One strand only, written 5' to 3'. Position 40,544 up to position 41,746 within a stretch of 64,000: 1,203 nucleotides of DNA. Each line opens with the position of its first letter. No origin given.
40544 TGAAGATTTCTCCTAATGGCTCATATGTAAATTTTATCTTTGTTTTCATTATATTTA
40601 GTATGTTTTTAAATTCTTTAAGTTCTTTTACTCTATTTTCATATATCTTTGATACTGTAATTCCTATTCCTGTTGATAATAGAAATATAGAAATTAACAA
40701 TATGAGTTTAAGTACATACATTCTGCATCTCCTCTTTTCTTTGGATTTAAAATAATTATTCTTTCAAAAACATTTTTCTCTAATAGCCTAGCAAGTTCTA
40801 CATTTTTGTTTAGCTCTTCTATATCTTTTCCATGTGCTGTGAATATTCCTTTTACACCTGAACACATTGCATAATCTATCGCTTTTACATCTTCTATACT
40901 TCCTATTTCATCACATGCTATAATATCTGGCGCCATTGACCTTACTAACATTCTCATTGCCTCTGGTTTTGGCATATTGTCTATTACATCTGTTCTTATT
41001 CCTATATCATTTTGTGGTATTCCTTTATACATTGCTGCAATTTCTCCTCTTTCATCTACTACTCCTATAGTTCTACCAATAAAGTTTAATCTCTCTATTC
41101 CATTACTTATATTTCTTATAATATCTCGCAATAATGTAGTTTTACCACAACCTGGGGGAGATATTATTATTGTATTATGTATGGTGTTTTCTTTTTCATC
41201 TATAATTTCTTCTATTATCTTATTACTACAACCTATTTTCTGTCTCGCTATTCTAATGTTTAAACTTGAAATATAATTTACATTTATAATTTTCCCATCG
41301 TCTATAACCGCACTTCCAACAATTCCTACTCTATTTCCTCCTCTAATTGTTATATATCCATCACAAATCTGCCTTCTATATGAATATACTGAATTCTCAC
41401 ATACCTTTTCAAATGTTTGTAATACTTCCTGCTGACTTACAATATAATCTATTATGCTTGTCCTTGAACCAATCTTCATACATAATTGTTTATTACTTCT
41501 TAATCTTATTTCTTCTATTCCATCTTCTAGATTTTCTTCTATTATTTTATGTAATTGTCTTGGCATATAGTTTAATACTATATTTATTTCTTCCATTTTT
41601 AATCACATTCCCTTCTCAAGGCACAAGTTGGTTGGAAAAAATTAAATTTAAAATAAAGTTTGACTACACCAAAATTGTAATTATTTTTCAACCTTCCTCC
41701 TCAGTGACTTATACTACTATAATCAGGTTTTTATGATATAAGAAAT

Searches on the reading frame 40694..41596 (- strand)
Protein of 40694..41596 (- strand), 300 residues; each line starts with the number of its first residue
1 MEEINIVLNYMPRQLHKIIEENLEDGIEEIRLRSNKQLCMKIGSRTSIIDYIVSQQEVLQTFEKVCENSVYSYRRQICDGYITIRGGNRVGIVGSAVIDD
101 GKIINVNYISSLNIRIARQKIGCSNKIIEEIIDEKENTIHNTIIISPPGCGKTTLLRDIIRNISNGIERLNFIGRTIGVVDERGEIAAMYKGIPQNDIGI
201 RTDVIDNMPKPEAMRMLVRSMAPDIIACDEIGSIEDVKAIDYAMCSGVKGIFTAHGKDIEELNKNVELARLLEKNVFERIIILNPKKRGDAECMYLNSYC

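Call 29: find_encoding_contigs(protein=window:40694-41596:-, flank=3000, max_places=10)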
Protein window:40694-41596:- (300 aa): 5 contigs read that carry it; 5 places shown.
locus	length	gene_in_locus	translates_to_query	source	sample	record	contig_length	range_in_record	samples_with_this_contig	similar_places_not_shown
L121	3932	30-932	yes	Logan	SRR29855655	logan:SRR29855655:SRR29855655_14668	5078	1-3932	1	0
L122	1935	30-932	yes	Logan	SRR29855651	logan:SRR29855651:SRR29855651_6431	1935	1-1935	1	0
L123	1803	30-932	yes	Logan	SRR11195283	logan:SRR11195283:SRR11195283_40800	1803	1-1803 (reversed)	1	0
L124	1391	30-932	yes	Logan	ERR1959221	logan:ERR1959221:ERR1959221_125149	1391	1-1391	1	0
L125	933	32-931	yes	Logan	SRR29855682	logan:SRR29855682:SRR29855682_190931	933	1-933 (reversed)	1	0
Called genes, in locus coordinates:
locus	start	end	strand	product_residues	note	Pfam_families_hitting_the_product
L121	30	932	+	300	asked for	PF19568:Spore_III_AA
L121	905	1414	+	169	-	PF09548:Spore_III_AB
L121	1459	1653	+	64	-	PF06686:SpoIIIAC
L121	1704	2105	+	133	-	PF06686:SpoIIIAC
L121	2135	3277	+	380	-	PF09546:Spore_III_AE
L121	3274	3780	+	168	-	PF09581:Spore_III_AF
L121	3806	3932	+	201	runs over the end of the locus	-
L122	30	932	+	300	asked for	PF19568:Spore_III_AA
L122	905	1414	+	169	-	PF09548:Spore_III_AB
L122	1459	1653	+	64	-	PF06686:SpoIIIAC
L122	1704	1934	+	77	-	?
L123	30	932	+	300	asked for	PF19568:Spore_III_AA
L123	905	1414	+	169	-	PF09548:Spore_III_AB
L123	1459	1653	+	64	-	PF06686:SpoIIIAC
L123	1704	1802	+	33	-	?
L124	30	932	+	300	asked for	PF19568:Spore_III_AA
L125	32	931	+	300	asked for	PF19568:Spore_III_AA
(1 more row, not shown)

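Call 38: find_related_loci(query=window:40694-41596:-, collection=metagenome_contigs, flank=3500)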
Query window:40694-41596:- (300 aa) in metagenome_contigs; peptide patterns used: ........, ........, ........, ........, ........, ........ (x = any residue, [..] = any of these).
259 stretches matched a pattern; 124 encode a relative of the query (tblastn E <= 1e-3); the best 80 are kept; 80 distinct loci.
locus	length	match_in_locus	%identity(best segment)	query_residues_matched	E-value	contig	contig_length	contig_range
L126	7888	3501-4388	75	1-296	2e-150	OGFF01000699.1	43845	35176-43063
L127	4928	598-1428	76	21-296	2e-146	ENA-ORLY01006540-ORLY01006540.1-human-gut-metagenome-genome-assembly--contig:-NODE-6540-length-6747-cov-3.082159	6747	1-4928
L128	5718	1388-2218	76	21-296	5e-146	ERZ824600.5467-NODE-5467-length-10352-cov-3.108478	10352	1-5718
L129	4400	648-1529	75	1-296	8e-148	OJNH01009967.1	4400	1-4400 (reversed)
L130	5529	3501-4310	77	27-296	4e-144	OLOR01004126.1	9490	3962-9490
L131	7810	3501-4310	77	27-296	1e-143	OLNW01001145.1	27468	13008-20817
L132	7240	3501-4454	66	1-300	2e-141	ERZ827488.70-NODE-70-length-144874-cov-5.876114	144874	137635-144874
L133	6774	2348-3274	67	1-296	5e-141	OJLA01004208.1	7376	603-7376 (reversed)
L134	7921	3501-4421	67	1-300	6e-141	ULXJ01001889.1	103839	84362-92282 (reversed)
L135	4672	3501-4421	67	1-300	1e-141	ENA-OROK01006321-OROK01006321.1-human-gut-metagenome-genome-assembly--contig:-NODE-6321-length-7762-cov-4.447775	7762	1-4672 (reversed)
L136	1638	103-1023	67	1-300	1e-152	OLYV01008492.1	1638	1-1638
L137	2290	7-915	68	7-296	2e-149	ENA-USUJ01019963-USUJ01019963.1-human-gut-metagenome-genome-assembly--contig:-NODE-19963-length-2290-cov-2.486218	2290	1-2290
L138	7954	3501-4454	65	1-300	7e-140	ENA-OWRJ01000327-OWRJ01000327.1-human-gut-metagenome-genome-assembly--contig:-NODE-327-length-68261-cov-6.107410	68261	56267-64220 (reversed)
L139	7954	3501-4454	65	1-300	4e-140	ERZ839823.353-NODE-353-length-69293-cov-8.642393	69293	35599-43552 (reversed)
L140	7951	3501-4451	65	1-300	7e-140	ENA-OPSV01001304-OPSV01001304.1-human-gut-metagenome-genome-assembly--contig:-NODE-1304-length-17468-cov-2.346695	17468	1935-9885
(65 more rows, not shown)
